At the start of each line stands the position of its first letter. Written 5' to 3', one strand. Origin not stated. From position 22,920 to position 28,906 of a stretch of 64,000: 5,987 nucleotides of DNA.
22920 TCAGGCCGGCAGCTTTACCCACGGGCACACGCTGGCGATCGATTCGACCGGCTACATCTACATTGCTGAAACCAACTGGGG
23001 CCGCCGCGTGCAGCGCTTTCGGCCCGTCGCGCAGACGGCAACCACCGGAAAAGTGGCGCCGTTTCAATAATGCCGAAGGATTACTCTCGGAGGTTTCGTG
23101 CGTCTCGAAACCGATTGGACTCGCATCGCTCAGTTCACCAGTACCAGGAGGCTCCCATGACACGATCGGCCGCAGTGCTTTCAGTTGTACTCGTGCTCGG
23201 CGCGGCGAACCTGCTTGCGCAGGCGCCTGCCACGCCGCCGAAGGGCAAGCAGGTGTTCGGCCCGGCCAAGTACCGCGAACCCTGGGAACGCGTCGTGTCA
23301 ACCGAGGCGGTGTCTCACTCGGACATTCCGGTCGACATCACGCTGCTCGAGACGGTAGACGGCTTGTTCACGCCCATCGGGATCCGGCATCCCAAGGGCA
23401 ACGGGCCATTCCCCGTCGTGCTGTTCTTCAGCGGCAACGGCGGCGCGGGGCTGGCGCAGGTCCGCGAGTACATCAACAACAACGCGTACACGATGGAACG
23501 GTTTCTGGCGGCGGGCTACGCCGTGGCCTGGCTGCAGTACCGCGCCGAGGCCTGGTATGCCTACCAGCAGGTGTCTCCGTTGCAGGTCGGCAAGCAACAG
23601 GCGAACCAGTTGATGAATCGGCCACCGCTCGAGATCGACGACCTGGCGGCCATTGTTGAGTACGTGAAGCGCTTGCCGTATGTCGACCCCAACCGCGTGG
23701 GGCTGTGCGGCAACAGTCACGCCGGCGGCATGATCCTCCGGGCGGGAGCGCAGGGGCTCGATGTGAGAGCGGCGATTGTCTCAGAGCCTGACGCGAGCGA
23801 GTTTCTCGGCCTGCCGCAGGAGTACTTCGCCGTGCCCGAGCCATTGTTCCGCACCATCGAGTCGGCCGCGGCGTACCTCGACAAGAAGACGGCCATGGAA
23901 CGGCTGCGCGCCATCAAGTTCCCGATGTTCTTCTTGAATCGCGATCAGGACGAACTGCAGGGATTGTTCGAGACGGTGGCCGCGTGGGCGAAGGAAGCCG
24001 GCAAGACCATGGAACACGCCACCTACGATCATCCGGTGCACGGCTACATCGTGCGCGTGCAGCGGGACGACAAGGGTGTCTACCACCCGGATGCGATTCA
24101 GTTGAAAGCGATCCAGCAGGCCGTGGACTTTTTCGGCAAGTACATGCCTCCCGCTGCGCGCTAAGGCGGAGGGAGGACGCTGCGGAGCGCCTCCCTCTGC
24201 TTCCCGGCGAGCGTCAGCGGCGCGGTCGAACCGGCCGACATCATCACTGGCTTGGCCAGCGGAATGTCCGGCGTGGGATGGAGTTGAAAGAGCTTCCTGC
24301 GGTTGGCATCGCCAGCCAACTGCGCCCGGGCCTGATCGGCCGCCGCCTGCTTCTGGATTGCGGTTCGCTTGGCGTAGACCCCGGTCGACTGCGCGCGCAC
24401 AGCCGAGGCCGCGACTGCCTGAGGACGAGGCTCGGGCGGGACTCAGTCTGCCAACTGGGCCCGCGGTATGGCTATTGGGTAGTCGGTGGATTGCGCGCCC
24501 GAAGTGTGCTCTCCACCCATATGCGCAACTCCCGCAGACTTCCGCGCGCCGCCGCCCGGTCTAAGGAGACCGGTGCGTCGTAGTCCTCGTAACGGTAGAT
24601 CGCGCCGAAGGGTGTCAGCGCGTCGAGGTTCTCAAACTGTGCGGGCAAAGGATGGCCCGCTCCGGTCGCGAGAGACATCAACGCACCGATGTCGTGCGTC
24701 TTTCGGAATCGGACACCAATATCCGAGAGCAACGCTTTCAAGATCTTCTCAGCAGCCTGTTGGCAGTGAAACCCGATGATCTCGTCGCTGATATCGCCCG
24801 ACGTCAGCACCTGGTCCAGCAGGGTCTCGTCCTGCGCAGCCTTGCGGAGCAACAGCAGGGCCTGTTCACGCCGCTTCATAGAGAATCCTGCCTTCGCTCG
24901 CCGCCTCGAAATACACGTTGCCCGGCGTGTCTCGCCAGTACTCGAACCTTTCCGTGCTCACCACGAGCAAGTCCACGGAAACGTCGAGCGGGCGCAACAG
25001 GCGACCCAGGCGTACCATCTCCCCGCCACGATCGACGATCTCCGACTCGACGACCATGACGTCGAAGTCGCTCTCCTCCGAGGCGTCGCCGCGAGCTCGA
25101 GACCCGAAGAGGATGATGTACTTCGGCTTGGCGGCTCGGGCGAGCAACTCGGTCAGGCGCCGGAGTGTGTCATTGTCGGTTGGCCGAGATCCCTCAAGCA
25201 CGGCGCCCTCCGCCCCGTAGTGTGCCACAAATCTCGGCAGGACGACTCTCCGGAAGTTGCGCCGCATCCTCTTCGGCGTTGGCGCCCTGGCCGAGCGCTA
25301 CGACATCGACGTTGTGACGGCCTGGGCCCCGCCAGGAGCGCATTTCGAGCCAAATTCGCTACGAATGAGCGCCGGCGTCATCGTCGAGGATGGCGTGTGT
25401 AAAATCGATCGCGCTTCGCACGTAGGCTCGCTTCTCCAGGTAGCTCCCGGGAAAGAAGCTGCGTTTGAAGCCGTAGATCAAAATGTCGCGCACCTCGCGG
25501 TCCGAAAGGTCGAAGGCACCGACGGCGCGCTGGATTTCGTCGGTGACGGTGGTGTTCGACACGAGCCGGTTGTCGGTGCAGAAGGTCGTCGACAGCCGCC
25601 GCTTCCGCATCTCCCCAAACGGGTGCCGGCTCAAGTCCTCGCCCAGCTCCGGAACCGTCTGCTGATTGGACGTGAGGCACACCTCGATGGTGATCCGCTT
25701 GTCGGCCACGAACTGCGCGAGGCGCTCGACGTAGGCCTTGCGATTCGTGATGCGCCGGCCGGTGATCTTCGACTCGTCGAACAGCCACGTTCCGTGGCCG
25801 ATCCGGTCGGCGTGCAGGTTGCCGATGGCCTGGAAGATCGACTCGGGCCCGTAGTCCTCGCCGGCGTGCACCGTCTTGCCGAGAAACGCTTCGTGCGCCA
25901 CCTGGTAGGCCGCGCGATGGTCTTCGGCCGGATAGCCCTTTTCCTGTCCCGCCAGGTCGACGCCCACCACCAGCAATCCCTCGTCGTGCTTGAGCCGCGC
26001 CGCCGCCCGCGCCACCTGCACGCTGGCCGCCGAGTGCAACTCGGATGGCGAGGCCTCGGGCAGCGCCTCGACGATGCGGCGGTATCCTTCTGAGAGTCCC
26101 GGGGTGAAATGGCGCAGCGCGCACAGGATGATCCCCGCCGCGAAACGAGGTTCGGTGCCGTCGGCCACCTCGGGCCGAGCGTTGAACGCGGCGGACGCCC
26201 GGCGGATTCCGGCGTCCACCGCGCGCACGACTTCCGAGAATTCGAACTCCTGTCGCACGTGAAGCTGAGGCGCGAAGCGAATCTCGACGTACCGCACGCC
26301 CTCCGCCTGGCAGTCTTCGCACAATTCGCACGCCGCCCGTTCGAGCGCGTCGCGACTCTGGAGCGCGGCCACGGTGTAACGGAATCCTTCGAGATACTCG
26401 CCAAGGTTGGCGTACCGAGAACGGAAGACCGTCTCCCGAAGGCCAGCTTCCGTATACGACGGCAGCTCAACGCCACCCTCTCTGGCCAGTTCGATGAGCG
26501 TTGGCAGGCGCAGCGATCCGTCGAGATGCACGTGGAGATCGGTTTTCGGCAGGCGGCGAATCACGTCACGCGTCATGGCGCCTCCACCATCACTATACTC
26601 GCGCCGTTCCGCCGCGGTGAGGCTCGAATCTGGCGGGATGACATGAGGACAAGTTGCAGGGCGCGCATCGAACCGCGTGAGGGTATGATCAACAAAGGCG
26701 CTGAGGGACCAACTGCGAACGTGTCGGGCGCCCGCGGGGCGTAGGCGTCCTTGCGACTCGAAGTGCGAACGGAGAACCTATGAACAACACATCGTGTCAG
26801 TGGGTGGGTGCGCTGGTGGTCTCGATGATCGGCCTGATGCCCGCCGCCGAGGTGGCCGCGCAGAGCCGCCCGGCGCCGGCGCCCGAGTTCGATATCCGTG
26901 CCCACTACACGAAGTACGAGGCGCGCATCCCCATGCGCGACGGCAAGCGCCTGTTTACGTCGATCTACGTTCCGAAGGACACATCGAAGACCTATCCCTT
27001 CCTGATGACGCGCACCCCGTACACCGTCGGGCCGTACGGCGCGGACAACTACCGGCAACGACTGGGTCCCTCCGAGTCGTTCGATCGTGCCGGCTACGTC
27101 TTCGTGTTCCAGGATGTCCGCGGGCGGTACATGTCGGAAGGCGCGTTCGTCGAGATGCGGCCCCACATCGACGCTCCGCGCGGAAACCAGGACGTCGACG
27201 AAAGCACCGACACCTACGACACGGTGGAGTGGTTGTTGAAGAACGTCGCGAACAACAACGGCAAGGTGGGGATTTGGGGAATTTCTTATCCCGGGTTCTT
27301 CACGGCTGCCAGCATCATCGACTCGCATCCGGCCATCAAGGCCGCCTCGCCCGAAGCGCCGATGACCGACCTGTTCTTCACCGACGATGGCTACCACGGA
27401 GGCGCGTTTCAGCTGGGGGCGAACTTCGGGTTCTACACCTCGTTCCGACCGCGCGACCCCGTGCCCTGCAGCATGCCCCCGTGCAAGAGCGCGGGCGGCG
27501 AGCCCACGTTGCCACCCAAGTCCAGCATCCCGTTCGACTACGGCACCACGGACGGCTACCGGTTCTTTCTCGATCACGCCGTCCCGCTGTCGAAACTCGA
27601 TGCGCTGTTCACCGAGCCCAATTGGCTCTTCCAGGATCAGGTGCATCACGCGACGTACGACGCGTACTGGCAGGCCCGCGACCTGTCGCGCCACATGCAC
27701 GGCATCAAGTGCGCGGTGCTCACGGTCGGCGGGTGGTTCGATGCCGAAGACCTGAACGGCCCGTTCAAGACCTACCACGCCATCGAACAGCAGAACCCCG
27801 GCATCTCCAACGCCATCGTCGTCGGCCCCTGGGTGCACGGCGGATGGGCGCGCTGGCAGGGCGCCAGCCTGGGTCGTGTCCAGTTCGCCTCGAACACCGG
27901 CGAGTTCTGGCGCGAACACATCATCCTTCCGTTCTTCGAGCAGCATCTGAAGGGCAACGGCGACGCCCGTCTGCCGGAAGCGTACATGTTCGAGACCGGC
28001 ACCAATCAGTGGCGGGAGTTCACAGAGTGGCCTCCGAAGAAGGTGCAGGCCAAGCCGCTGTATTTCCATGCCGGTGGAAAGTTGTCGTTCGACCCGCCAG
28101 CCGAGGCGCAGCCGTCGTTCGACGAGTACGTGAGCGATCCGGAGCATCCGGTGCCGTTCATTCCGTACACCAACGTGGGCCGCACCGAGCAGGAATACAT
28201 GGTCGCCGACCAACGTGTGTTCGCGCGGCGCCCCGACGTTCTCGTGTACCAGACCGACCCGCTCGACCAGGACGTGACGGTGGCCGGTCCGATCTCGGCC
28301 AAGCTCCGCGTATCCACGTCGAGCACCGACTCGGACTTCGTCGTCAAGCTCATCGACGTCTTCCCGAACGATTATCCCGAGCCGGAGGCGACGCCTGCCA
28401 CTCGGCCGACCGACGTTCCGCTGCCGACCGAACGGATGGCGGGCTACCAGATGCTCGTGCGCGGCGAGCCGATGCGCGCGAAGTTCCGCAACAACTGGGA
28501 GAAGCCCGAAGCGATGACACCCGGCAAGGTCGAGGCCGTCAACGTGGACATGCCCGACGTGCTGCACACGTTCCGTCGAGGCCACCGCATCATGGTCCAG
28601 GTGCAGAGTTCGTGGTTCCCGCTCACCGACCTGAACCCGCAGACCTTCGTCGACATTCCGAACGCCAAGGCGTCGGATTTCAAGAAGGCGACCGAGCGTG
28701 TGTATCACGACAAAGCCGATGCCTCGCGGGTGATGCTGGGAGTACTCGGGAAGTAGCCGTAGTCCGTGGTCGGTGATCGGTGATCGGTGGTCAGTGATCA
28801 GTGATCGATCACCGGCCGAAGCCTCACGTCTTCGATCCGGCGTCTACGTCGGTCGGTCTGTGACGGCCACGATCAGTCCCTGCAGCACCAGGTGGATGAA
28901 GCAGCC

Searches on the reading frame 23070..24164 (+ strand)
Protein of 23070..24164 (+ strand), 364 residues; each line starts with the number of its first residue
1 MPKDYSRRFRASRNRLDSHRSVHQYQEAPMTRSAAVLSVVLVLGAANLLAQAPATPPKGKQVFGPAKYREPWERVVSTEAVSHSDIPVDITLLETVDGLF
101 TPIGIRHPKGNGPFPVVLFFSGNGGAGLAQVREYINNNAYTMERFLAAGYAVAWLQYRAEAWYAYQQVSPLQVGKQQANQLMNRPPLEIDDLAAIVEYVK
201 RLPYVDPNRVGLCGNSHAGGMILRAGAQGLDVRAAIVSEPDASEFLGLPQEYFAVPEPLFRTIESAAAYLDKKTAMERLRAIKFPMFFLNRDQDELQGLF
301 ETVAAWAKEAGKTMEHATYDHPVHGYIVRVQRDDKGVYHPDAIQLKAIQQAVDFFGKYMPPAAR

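Call 7: search_protein_families(library=pfam, proteins=[window:23070-24164:+], max_evalue=0.00001)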
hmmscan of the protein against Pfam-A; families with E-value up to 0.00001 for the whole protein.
window:23070-24164:+ (364 aa): 0 families

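Call 37: search_protein_families(library=pfam, proteins=[window:23070-24164:+], max_evalue=0.001)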
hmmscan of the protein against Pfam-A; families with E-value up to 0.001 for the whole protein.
window:23070-24164:+ (364 aa): 2 families
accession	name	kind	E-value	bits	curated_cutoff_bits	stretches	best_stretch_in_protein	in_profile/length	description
PF01738.24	DLH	-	5e-05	23.4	21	1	108-358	8-216/217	Dienelactone hydrolase family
PF12697.13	Abhydrolase_6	-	0.00023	22.3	26.3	1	183-339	42-180/217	Alpha/beta hydrolase family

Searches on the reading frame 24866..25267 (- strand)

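Call 71: search_protein_families(library=pfam, proteins=[window:24866-25267:-], max_evalue=0.01)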
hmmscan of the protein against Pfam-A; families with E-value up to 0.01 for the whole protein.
window:24866-25267:- (133 aa): 2 families
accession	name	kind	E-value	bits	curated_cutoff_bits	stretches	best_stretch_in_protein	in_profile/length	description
PF18765.7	Polbeta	-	5.7e-09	36.5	26.9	1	38-130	3-88/93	Polymerase beta, Nucleotidyltransferase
PF01909.29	NTP_transf_2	-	2.9e-08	34.4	21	1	37-101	3-72/93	Nucleotidyltransferase domain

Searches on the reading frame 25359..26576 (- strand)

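Call 36: search_protein_families(library=pfam, proteins=[window:25359-26576:-], max_evalue=0.00001)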
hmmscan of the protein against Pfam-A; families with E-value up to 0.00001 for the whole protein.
window:25359-26576:- (405 aa): 1 family
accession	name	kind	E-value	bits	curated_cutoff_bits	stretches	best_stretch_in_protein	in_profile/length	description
PF00962.28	A_deaminase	-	4.3e-62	210.5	27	1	10-377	1-317/330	Adenosine deaminase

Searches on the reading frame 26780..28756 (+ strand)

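Call 36: search_protein_families(library=pfam, proteins=[window:26780-28756:+], max_evalue=0.00001)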
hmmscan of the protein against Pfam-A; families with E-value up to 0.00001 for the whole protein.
window:26780-28756:+ (658 aa): 3 families
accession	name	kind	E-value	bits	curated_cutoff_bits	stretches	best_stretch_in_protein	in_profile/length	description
PF02129.25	Peptidase_S15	-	1.3e-50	173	23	1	54-354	1-261/262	X-Pro dipeptidyl-peptidase (S15 family)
PF08530.16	PepX_C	-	1.3e-30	107.4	22.5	1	396-651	4-216/217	X-Pro dipeptidyl-peptidase C-terminal non-catalytic domain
PF00326.27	Peptidase_S9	-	1.1e-06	28.7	22.6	1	102-203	11-106/213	Prolyl oligopeptidase family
